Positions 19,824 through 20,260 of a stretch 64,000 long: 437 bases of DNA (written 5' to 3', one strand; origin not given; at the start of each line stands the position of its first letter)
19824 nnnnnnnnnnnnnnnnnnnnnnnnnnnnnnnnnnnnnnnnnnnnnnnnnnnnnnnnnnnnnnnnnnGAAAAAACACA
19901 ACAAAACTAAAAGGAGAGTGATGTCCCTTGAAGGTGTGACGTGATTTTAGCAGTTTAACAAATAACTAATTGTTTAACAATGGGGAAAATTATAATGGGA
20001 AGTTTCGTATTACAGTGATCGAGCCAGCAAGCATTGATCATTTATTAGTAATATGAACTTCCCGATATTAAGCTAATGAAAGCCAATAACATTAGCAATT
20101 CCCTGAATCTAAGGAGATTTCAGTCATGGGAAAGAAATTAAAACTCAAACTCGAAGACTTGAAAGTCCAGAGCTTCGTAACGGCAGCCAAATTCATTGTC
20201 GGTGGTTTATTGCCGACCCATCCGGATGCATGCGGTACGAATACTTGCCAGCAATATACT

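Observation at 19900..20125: Conserved ~225-nt element upstream of every precursor: SD plus 7-codon mini-ORF, TATAAT-like box and a 16-17-bp inverted repeat at fixed distance from the ATG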

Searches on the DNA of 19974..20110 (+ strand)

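Call 71: build_rna_model(alignment_id=A4, structure=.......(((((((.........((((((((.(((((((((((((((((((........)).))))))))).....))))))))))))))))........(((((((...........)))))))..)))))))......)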
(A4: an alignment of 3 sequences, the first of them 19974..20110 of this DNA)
Model R1 built from alignment A4 (3 sequences, 140 columns); structure: as given.
model positions 137; base pairs 41; branch points 1; effective number of sequences 0.88; information 0.589 bits per position. Calibrated on 0.2 Mb of random sequence (short: E-values are rough).
structure used (alignment columns):
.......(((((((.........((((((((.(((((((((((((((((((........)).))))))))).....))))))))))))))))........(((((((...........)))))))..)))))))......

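Call 72: search_with_rna_model(model_id=R1, sources=[window, L001, L002, L003, L004, L005, L006, L007, L009, L010, L011, L014, L015, L016, L017, L018, L019, L020, L021, L022], max_evalue=10, make_alignment=true, show_alignments=6)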
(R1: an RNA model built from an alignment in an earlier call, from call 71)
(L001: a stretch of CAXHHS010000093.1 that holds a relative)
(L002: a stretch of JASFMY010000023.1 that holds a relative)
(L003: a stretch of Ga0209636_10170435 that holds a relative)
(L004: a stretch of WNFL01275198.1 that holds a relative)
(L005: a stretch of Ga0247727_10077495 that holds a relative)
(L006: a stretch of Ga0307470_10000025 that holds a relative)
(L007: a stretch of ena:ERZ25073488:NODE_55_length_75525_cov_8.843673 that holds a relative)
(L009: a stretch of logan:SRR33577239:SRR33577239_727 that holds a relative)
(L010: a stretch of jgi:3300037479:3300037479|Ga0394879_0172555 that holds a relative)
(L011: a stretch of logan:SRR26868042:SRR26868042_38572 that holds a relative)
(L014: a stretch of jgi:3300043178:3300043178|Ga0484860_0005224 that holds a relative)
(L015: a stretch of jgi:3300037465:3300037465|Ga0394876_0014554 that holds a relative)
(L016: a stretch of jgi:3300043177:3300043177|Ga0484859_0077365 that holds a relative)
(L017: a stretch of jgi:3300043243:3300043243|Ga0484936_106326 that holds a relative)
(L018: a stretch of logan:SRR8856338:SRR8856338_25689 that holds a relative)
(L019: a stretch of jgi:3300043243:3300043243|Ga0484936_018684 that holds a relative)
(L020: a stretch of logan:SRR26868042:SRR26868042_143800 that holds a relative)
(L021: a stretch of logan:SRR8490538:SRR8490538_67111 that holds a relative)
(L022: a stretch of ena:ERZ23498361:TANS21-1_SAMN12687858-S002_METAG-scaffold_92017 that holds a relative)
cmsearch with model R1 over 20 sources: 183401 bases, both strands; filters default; matches with E-value up to 10: 9.
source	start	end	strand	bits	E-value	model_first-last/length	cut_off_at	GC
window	19974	20110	+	163.1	3.1e-38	1-137/137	no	0.34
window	22693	22829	+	152.6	1.4e-35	1-137/137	no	0.34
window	28540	28676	+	148.8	1.3e-34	1-137/137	no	0.37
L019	1586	1716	+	75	7.1e-16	1-137/137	no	0.38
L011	1243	1372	+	54.7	1e-10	1-137/137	no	0.41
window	28524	28648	-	22.7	0.014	1-137/137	no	0.34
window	22679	22801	-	19.4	0.094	1-137/137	no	0.33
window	19958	20086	-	15.7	0.82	1-137/137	no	0.32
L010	852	955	+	13.1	3.9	1-137/137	no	0.49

Alignment A8: 9 matches aligned to the model, 197 columns, each read 5' to 3' on its own strand. Consensus structure (alignment columns), stored with it:
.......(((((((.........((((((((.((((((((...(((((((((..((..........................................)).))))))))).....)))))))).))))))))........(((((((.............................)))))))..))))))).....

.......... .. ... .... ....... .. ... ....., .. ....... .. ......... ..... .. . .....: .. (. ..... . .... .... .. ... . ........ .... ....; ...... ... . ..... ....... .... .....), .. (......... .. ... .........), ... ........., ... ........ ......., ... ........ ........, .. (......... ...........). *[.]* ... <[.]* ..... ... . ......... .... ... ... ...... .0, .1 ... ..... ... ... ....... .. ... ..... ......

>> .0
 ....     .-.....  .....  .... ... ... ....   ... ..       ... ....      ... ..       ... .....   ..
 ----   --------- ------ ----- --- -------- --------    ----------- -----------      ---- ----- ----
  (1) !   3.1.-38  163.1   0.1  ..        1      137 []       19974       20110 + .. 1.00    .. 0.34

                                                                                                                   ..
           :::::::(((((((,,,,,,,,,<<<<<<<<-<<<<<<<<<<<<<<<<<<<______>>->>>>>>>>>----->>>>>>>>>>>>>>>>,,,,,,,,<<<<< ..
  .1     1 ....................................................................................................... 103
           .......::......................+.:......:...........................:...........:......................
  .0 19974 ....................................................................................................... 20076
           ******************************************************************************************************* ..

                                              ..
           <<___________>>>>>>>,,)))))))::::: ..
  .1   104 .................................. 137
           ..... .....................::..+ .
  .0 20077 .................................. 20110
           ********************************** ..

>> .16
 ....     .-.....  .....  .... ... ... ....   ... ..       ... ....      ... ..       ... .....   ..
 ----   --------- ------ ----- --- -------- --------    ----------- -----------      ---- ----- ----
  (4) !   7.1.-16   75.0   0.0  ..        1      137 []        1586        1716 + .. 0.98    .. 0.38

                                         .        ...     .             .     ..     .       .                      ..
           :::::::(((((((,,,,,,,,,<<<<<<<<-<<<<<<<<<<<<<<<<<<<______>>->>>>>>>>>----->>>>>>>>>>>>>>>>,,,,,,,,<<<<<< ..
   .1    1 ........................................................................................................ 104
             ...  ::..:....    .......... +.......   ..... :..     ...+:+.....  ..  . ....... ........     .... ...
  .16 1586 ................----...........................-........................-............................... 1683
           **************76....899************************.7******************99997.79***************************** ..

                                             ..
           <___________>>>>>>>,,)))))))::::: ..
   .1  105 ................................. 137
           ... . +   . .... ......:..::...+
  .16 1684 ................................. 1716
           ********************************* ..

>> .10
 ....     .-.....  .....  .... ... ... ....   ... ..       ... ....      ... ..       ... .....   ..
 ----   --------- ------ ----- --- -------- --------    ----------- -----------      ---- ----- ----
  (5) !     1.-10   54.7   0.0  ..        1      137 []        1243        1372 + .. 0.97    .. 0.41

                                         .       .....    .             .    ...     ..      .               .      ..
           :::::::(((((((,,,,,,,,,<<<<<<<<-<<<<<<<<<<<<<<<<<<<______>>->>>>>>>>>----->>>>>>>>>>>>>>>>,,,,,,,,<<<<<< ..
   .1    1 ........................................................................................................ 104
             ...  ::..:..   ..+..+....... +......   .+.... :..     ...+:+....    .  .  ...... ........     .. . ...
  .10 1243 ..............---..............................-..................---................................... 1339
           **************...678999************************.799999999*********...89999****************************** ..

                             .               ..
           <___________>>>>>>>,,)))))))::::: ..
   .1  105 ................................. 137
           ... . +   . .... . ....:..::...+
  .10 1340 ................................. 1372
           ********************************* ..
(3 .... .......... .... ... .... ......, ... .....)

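Call 73: search_with_rna_model(model_id=R1, sources=[window, L011, L019], max_evalue=0.00001, make_alignment=true)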
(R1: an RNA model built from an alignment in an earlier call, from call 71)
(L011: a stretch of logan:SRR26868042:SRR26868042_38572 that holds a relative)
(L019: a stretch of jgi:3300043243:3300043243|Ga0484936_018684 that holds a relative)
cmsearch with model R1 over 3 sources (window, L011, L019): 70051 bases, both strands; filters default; matches with E-value up to 0.00001: 5.
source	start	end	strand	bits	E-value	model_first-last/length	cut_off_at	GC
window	19974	20110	+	163.1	1.2e-38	1-137/137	no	0.34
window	22693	22829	+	152.6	5.3e-36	1-137/137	no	0.34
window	28540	28676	+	148.8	5e-35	1-137/137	no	0.37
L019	1586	1716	+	75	2.7e-16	1-137/137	no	0.38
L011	1243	1372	+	54.7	3.8e-11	1-137/137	no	0.41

Alignment A9: 5 matches aligned to the model, 139 columns, each read 5' to 3' on its own strand. Consensus structure (alignment columns), stored with it:
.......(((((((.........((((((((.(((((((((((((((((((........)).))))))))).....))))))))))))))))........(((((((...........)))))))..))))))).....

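Call 99: search_with_rna_model(model_id=R1, sources=[L025, L026, L019, L011, L010, L020, L014, L015], max_evalue=1)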
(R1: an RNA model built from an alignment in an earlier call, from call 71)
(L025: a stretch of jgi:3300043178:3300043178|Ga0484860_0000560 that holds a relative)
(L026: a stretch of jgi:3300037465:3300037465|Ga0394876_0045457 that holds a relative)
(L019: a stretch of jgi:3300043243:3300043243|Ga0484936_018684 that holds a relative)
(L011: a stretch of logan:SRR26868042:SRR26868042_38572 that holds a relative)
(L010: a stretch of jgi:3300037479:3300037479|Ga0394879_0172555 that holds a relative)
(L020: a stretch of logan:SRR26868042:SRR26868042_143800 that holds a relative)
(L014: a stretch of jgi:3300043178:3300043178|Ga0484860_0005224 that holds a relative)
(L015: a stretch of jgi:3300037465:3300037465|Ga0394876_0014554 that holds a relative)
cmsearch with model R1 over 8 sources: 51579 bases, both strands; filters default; matches with E-value up to 1: 4.
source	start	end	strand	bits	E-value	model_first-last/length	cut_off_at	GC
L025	367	497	+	75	2e-16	1-137/137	no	0.38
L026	436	566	+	75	2e-16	1-137/137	no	0.38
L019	1586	1716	+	75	2e-16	1-137/137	no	0.38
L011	1243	1372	+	54.7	2.8e-11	1-137/137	no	0.41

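Call 104: search_with_rna_model(model_id=R1, sources=[window, L011, L019, L027], max_evalue=0.00001, make_alignment=true)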
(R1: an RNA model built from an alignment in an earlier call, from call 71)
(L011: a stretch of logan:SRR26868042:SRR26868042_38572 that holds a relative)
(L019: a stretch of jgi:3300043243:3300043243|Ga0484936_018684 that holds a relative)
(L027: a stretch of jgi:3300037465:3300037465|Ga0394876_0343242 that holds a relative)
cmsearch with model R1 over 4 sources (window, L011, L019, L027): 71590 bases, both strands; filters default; matches with E-value up to 0.00001: 6.
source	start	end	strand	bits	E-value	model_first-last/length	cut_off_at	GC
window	19974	20110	+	163.1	1.2e-38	1-137/137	no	0.34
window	22693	22829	+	152.6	5.4e-36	1-137/137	no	0.34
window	28540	28676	+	148.8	5.1e-35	1-137/137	no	0.37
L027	145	278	+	78.1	4.6e-17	1-137/137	no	0.4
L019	1586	1716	+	75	2.8e-16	1-137/137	no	0.38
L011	1243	1372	+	54.7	3.9e-11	1-137/137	no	0.41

Alignment A11: 6 matches aligned to the model, 139 columns, each read 5' to 3' on its own strand. Consensus structure (alignment columns), stored with it:
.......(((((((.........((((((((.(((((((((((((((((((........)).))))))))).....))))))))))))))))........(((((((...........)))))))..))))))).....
